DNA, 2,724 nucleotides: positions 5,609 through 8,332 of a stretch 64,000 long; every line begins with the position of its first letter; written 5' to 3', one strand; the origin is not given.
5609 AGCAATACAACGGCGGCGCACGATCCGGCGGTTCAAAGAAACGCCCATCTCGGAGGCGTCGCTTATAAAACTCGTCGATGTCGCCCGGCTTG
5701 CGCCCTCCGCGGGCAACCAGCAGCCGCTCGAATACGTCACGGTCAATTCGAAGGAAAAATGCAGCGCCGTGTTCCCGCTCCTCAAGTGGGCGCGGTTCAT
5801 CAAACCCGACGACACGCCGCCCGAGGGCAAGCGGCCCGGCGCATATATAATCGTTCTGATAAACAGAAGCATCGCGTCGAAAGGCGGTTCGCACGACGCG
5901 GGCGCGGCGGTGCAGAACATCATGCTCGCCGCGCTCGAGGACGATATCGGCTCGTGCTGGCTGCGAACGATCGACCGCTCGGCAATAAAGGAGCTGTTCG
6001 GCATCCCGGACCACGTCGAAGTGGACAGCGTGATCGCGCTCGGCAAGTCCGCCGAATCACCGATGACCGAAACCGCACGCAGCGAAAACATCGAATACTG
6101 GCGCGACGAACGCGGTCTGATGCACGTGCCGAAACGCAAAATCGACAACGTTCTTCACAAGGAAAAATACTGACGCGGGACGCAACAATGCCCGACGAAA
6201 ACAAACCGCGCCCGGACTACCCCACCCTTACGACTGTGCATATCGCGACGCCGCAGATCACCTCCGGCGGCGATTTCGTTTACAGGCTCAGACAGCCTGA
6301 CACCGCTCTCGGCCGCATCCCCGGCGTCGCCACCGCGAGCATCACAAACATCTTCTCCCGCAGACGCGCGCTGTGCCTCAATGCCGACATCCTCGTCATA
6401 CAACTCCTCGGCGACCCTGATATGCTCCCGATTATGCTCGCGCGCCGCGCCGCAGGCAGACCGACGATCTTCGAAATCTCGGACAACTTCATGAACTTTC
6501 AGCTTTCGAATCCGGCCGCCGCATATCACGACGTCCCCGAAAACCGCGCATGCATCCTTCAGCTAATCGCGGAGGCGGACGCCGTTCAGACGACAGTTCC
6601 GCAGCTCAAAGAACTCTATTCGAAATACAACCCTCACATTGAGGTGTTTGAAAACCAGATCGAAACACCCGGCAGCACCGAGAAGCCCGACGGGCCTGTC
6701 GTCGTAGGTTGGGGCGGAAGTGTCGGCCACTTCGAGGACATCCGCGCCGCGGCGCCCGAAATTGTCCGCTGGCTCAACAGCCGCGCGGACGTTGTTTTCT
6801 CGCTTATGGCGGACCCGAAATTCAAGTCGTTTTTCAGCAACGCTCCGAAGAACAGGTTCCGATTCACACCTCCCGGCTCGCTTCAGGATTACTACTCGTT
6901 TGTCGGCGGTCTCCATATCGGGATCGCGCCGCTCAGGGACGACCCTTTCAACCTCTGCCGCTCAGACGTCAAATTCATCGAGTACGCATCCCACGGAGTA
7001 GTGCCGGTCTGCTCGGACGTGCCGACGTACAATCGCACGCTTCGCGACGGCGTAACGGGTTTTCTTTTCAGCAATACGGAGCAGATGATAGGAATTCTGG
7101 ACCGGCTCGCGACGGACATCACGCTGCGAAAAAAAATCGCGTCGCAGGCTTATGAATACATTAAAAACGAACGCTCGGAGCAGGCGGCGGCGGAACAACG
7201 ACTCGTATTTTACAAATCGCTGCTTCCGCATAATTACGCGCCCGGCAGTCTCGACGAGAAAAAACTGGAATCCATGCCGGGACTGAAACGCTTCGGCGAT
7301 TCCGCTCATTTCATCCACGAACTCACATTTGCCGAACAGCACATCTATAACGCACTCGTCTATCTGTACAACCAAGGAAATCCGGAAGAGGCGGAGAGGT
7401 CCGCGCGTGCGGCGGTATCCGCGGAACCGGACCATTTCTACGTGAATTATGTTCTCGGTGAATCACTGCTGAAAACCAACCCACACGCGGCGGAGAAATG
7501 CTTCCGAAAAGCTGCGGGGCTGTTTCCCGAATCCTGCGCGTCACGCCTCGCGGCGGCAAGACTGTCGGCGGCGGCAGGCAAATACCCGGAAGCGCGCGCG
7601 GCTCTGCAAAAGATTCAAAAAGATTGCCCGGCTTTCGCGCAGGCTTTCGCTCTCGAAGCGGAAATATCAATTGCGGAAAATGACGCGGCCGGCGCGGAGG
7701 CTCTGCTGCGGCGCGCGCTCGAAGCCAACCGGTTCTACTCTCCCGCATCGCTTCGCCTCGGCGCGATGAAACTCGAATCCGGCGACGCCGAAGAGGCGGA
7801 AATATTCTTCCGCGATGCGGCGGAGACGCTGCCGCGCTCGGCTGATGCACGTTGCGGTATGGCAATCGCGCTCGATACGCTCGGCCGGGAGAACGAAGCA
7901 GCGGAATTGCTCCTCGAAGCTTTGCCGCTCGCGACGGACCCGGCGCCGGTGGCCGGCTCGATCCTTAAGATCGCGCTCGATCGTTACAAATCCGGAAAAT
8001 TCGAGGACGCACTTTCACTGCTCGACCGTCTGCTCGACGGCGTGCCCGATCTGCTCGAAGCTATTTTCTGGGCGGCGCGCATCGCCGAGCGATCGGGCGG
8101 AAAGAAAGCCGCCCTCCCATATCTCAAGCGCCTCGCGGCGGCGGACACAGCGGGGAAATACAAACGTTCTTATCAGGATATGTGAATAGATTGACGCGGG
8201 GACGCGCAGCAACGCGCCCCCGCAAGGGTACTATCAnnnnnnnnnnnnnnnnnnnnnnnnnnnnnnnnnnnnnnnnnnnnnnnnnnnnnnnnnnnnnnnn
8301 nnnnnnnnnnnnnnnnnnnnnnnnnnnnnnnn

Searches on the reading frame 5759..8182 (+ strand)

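Call 84: search_protein_families(library=pfam, proteins=[window:5759-8182:+], max_evalue=0.00001)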
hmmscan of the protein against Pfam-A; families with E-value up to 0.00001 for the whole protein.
window:5759-8182:+ (808 aa): 4 families
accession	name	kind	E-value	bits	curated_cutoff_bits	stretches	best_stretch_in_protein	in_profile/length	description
PF14559.12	TPR_19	-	9.4e-17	61.5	25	0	672-728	2-58/68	Tetratricopeptide repeat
PF13432.12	TPR_16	-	1.7e-12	48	32.7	0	736-796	1-61/65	Tetratricopeptide repeat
PF13428.12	TPR_14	-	1.1e-08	35.4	23.5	0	664-703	4-43/44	Tetratricopeptide repeat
PF13431.12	TPR_17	-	8.8e-06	26.1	24.4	0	684-714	2-32/34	Tetratricopeptide repeat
